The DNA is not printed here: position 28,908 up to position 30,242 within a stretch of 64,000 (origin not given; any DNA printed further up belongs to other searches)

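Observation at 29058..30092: Unusual DNA-binding architecture: sigma-70 region 4 at the N-terminus followed by tandem HARE-HTH domains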

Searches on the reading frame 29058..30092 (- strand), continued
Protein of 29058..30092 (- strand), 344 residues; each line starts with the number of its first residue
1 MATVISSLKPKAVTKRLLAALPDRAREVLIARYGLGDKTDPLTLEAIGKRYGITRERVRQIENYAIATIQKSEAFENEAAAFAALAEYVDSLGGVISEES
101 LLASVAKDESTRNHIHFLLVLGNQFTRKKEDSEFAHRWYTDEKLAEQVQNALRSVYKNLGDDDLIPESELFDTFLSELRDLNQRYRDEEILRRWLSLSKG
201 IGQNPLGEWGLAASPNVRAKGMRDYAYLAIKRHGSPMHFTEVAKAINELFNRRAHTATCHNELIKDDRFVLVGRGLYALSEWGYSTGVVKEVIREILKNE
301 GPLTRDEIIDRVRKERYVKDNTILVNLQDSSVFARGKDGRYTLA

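Call 64: find_encoding_contigs(protein=P0489, flank=7000, max_places=1)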
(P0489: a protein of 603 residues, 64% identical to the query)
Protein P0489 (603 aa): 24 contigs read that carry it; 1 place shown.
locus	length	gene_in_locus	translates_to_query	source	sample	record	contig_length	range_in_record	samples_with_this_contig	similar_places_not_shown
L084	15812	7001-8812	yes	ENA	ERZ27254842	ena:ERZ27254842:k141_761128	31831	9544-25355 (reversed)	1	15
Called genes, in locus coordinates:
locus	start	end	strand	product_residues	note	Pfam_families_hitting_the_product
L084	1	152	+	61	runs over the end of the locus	PF00961:LAGLIDADG_1 (weak)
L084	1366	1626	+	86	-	-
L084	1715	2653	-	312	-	PF01520:Amidase_3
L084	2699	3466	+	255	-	-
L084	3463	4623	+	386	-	PF01098:FTSW_RODA_SPOVE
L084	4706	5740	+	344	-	PF04545:Sigma70_r4, PF05066:HARE-HTH (faint)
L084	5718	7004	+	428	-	PF26449:DUF8128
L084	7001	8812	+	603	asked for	PF02534:T4SS-DNA_transf (weak), PF10412:TrwB_AAD_bind, PF13401:AAA_22 (faint), PF12696:TraG-D_C (weak), PF23477:zf_Tbcl_2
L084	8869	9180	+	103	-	-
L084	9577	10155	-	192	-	PF08207:EFP_N, PF09285:Elong-fact-P_C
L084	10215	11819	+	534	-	PF02934:GatB_N, PF02637:GatB_Yqey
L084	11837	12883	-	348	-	PF01745:IPT (weak), PF01715:IPPT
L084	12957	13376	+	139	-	-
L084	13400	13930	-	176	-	-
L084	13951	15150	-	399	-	PF00587:tRNA-synt_2b, PF03129:HGTP_anticodon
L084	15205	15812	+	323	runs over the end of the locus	PF09084:NMT1 (weak), PF12974:Phosphonate-bd (faint), PF02621:VitK2_biosynth (weak)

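Call 65: find_encoding_contigs(protein=P0482, flank=7000, max_places=1)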
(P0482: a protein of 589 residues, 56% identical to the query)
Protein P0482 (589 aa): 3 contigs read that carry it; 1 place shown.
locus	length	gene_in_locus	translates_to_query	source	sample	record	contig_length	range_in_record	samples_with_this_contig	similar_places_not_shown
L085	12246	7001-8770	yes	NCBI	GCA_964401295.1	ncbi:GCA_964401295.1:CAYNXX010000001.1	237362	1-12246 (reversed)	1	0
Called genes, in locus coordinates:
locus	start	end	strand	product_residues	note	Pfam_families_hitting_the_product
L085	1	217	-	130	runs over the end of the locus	PF02643:DUF192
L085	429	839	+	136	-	-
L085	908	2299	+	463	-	PF21760:SecD_1st, PF22599:SecDF_P1_head, PF03176:MMPL (weak), PF02355:SecD_SecF_C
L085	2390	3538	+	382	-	PF00438:S-AdoMet_synt_N, PF02772:S-AdoMet_synt_M, PF02773:S-AdoMet_synt_C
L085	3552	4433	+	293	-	PF07549:Sec_GG, PF02355:SecD_SecF_C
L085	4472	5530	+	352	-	PF04545:Sigma70_r4, PF05066:HARE-HTH (faint)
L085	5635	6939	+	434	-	PF26449:DUF8128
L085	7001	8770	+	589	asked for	PF10412:TrwB_AAD_bind, PF12696:TraG-D_C (weak), PF23477:zf_Tbcl_2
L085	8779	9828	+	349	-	PF00162:PGK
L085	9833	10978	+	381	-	PF01368:DHH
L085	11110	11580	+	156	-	PF15891:Nuc_deoxyri_tr2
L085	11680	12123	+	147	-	PF00075:RNase_H, PF13456:RVT_3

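Call 66: find_encoding_contigs(protein=P0440, flank=7000, max_places=1)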
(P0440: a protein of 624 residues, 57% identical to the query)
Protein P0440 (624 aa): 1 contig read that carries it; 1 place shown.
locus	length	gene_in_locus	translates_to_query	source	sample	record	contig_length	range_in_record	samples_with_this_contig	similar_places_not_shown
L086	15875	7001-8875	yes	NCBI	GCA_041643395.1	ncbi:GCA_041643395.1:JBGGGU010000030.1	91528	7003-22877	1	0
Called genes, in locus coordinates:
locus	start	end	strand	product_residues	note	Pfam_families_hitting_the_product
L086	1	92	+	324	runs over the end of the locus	PF01820:Dala_Dala_lig_N, PF01071:GARS_A (faint), PF01820:Dala_Dala_lig_N, PF14397:ATPgrasp_ST (faint), PF02655:ATP-grasp_3, PF07478:Dala_Dala_lig_C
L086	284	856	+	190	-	PF08207:EFP_N, PF09285:Elong-fact-P_C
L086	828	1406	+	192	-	PF04542:Sigma70_r2, PF08281:Sigma70_r4_2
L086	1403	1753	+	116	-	-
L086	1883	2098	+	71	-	-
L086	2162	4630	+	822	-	PF00133:tRNA-synt_1, PF01406:tRNA-synt_1e (faint), PF09334:tRNA-synt_1g, PF13603:tRNA-synt_1_2, PF00133:tRNA-synt_1, PF09334:tRNA-synt_1g (weak), PF08264:Anticodon_1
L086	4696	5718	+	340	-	PF04545:Sigma70_r4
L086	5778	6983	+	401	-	PF26449:DUF8128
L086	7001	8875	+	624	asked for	PF02534:T4SS-DNA_transf, PF01935:DUF87 (faint), PF10412:TrwB_AAD_bind, PF12696:TraG-D_C (weak), PF23477:zf_Tbcl_2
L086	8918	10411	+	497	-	PF00932:LTD, PF18911:PKD_4, PF00801:PKD, PF00932:LTD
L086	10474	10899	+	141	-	-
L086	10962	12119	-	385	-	PF13477:Glyco_trans_4_2 (faint), PF13439:Glyco_transf_4, PF13579:Glyco_trans_4_4 (weak), PF00534:Glycos_transf_1, PF13692:Glyco_trans_1_4, PF13524:Glyco_trans_1_2 (weak)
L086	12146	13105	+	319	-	PF01073:3Beta_HSD, PF01370:Epimerase, PF02719:Polysacc_synt_2 (faint), PF04321:RmlD_sub_bind (weak), PF16363:GDP_Man_Dehyd, PF07993:NAD_binding_4 (weak)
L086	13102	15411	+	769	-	PF13439:Glyco_transf_4, PF00534:Glycos_transf_1, PF13524:Glyco_trans_1_2, PF13692:Glyco_trans_1_4, PF20706:GT4-conflict (weak), PF13439:Glyco_transf_4, PF00534:Glycos_transf_1, PF13692:Glyco_trans_1_4, +1 more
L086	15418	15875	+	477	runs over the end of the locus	PF02310:B12-binding, PF04055:Radical_SAM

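Call 73: fold_search(model_id=the predicted structure, library=pdb)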
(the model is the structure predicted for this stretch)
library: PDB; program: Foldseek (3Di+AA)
matches with E <= 10: 980; with E <= 0.001: 3
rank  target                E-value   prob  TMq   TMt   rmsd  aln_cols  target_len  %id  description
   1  8b9x_A                1.3e-04  1.00  0.23  0.27  11.9       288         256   16  Chimeric protein of human UFM1 E3 ligase, UFL1, and DDRGK1 (released 2023-10-25)
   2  8b9x_B                1.8e-04  1.00  0.23  0.27  11.9       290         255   16  Chimeric protein of human UFM1 E3 ligase, UFL1, and DDRGK1 (released 2023-10-25)
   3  1lva                  4.2e-04  1.00  0.21  0.26  16.2       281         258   15  Crystal structure of a C-terminal fragment of Moorella thermoacetica elongation factor SelB (released 2002-08-21)
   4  2xub                  1.6e-03  0.96  0.19  0.16  22.4       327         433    9  Human RPC62 subunit structure (released 2011-03-02)
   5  7kug_D                2.0e-03  1.00  0.19  0.65   1.5        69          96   33  Fe-S cluster-bound transcription activator WhiB7 in complex with the SigmaAr4-RNAP Beta flap tip chimera (released 2021-06-30)
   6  7kug_B                2.3e-03  1.00  0.17  0.61   6.3        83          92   30  Fe-S cluster-bound transcription activator WhiB7 in complex with the SigmaAr4-RNAP Beta flap tip chimera (released 2021-06-30)
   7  5msn_B                2.5e-03  0.96  0.16  0.21  15.9       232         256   12  Structure of the Dcc1 Protein (released 2017-02-15)
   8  8d5v_D                2.9e-03  1.00  0.21  0.66   3.8       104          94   27  WhiB6 bound to the SigmaAr4-RNAP Beta flap tip chimera (released 2023-06-14)
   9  8d5v_B                2.9e-03  1.00  0.21  0.65   4.7       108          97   27  WhiB6 bound to the SigmaAr4-RNAP Beta flap tip chimera (released 2023-06-14)
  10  5msn_A                3.1e-03  0.94  0.18  0.23  18.2       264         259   11  Structure of the Dcc1 Protein (released 2017-02-15)
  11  2xv4                  4.0e-03  0.89  0.19  0.17  22.1       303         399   11  Structure of Human RPC62 (partial) (released 2011-03-02)
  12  7kuf_B                4.9e-03  1.00  0.16  0.60   3.2        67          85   34  Transcription activation subcomplex with WhiB7 bound to SigmaAr4-RNAP Beta flap tip chimera and DNA (released 2021-06-30)
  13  8cyf_B                7.1e-03  1.00  0.17  0.64   1.8        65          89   35  WhiB3 bound to SigmaAr4-RNAP Beta flap tip chimera and DNA (released 2023-05-17)
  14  8cwr_B                8.3e-03  1.00  0.18  0.53   2.3        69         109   33  Complex structure of WhiB3 and the SigmaAr4-RNAP Beta flap tip chimera in space group R3 (released 2023-05-17)
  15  7d58_O                8.7e-03  0.77  0.18  0.13  23.2       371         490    9  cryo-EM structure of human RNA polymerase III in elongating state (released 2021-02-17)
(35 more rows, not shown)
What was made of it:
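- Closest known: Tandem winged-helix arrays: SelB C-terminal domain. Same: Four consecutive winged helices in one chain; these are the best Foldseek matches over about 280 columns (E 1.3e-4 to 1.6e-3, call 73).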

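Call 81: search_protein_families(library=phrogs, proteins=[window:29058-30092:-, L045:10270-12102:+], max_evalue=0.001)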
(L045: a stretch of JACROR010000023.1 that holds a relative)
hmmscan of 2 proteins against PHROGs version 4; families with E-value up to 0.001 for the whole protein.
window:29058-30092:- (344 aa): 1 family
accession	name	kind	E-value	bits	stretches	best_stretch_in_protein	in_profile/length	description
phrog_351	-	transcription regulation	1.3e-10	41.5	1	13-69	668-722/928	RNA polymerase sigma factor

L045:10270-12102:+ (610 aa): 3 families
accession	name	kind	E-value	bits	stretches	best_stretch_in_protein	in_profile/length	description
phrog_5156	-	unknown function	3.3e-60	205.1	1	10-424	391-805/824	-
phrog_7035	-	unknown function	3.5e-15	56.4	2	203-319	410-543/969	-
phrog_2666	-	head and packaging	3e-06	27.2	1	15-72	307-364/555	terminase large subunit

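Call 82: search_protein_families(library=ncbifam, proteins=[L045:10270-12102:+], max_evalue=0.001)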
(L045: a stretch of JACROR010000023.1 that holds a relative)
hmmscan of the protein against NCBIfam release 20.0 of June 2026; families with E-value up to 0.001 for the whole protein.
L045:10270-12102:+ (610 aa): 6 families
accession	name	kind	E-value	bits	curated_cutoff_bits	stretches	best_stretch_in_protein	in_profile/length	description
NF045973.1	conju_CD1115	equivalog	1.3e-14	53.9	250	1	25-344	20-359/442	VirD4-like conjugal transfer protein, CD1115 family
TIGR03743.1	SXT_TraD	subfamily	1e-13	50.6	366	2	18-68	164-214/636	conjugative transfer system coupling protein TraD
TIGR04272.1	cxxc_cxxc_Mbark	domain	2.1e-09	36.9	36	1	450-478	3-31/37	CxxC-x17-CxxC domain-containing protein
TIGR03754.1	conj_TOL_TraD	equivalog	5.4e-08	31.8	647.55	1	19-69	170-220/643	type IV conjugative transfer system coupling protein TraD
NF045975.1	VirB4_plasma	equivalog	2.6e-06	25.5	590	1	24-70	509-556/894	Mbov_0397 family ICE element conjugal transfer ATPase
NF053655.1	CedD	equivalog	1.2e-05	24.2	600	1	17-78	209-270/527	DNA-translocating ATPase CedD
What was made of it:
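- On Conjugative T4CP with relaxosome adaptor module: The ATPase is far below the curated T4CP cut-offs (53.9 against 250, call 82).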

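Call 83: search_protein_families(library=pfam, proteins=[P0179, P0162, P0237, P0259], max_evalue=0.001)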
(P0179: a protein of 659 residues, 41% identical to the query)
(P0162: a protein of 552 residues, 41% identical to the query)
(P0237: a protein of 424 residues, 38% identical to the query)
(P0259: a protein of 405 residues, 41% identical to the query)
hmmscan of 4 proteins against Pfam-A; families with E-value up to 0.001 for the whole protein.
P0179 (659 aa): 4 families
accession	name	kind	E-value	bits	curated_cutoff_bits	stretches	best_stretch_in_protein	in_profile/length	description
PF02355.23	SecD_SecF_C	-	1.5e-52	178.2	20.5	1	107-294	12-187/189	Protein export membrane protein SecD/SecF, C-terminal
PF04545.22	Sigma70_r4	-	2.3e-13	49.9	24.1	1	334-381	6-50/50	Sigma-70, region 4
PF05066.19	HARE-HTH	-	9e-10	39.3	25.9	1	532-596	3-71/71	HB1, ASXL, restriction endonuclease HTH domain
PF07549.19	Sec_GG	-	1.4e-07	31.2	20.3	1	23-46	1-24/28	SecD/SecF GG Motif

P0162 (552 aa): 3 families
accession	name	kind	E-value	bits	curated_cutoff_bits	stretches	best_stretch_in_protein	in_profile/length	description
PF08299.17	Bac_DnaA_C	-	1.2e-22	80.1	31.5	1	463-528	3-69/69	Bacterial dnaA protein helix-turn-helix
PF04545.22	Sigma70_r4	-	7.3e-13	48.3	24.1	1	125-173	1-46/50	Sigma-70, region 4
PF05066.19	HARE-HTH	-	1.5e-09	38.5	25.9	1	331-390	6-71/71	HB1, ASXL, restriction endonuclease HTH domain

P0237 (424 aa): 2 families
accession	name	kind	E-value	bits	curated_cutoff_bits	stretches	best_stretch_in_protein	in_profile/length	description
PF04545.22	Sigma70_r4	-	9.8e-14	51.1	24.1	1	97-150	1-50/50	Sigma-70, region 4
PF05066.19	HARE-HTH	-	3.3e-09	37.5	25.9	1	306-362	7-71/71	HB1, ASXL, restriction endonuclease HTH domain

P0259 (405 aa): 2 families
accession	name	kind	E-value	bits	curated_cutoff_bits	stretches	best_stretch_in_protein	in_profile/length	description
PF04545.22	Sigma70_r4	-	7.5e-14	51.4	24.1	1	30-82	2-50/50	Sigma-70, region 4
PF05066.19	HARE-HTH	-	4.8e-10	40.1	25.9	1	262-320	7-71/71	HB1, ASXL, restriction endonuclease HTH domain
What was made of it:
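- One family member carries an added DnaA domain IV DNA-binding domain (call 83). One member is fused to DnaA domain IV and one to SecF (call 83).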
